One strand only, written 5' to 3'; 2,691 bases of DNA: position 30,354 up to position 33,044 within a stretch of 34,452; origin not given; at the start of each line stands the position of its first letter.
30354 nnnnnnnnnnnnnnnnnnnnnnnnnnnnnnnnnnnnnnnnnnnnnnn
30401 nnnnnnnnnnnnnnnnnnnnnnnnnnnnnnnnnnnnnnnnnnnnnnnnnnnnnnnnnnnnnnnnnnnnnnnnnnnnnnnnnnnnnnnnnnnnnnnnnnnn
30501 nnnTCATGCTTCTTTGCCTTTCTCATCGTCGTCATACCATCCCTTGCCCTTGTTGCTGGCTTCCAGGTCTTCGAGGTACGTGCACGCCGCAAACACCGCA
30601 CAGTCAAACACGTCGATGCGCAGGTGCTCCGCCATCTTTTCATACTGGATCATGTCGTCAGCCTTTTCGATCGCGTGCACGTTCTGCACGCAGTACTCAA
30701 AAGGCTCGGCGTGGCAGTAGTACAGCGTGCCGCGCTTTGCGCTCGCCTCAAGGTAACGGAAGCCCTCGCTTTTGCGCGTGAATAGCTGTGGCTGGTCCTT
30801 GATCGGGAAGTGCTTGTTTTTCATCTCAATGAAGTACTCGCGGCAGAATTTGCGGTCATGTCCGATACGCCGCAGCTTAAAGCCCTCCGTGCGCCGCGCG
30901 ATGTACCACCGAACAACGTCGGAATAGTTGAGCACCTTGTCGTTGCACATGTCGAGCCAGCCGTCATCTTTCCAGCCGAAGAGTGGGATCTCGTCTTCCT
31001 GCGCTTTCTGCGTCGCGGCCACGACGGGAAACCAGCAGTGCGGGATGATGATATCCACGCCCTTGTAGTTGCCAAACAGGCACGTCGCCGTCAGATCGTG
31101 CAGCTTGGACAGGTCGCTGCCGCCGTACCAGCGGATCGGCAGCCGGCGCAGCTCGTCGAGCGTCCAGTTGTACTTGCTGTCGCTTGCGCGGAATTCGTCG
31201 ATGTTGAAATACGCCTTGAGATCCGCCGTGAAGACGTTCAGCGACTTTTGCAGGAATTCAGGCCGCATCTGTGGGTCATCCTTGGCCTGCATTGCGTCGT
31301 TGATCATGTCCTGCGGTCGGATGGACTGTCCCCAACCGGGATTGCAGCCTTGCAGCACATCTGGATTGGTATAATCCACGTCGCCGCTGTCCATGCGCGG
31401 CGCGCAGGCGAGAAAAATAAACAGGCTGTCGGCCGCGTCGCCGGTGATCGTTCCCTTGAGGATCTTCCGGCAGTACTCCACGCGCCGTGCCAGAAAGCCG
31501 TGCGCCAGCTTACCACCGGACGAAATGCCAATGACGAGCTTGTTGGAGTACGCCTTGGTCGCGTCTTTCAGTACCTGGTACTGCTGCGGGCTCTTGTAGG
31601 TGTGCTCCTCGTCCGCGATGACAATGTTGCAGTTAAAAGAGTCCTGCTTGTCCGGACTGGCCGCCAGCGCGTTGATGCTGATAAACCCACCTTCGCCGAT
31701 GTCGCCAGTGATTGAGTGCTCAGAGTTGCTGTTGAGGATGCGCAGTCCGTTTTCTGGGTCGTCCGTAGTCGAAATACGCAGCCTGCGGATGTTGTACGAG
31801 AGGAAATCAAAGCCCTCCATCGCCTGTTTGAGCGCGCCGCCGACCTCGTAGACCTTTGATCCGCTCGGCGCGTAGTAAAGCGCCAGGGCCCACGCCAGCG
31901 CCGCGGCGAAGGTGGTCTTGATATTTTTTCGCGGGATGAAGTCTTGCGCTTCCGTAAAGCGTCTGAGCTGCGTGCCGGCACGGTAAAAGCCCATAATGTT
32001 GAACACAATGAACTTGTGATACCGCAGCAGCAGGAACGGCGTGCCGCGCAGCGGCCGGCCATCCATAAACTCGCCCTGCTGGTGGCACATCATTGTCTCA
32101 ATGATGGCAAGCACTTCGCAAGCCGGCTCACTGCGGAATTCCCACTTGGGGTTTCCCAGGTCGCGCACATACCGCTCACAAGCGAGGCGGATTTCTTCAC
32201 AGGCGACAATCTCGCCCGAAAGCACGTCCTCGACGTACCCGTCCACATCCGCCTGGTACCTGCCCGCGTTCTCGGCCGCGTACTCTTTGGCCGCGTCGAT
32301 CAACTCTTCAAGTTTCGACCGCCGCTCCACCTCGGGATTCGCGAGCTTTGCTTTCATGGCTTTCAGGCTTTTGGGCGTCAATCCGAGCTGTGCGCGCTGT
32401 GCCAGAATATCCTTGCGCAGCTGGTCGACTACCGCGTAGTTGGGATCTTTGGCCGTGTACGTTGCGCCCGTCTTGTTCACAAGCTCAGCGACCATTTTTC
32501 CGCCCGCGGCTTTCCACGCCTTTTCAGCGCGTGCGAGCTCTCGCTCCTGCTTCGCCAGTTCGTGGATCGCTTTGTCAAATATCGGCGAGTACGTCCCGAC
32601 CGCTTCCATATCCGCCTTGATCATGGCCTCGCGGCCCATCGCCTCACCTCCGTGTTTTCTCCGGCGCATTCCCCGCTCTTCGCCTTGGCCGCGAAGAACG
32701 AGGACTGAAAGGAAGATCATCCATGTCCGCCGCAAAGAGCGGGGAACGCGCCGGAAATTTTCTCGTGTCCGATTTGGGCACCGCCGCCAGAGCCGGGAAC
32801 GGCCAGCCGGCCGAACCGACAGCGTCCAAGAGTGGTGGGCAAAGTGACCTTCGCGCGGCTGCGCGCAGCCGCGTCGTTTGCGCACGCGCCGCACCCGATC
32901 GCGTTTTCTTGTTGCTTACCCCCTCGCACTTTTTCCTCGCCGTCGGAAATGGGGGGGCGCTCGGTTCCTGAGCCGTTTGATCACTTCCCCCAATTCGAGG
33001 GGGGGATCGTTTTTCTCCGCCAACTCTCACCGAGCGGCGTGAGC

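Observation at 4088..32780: Six dispersed copies of a 17-bp pseudo-palindrome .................: candidate parS centromeres or a master-operator network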

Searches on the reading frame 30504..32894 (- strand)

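Call 11: search_protein_families(library=pfam, proteins=[window:30504-32894:-], max_evalue=0.01)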
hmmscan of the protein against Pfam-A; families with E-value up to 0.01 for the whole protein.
window:30504-32894:- (796 aa): 3 families
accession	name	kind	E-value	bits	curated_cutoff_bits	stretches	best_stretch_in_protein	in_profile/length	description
PF20441.4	TerL_nuclease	-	8.3e-10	38.7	24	1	488-769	4-278/286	Terminase large subunit, endonuclease domain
PF03354.21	TerL_ATPase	-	4.3e-09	36.8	23.7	1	292-475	2-176/178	Terminase large subunit, ATPase domain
PF05119.17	Terminase_4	-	6.9e-07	30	24.7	1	94-183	10-94/98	Phage terminase, small subunit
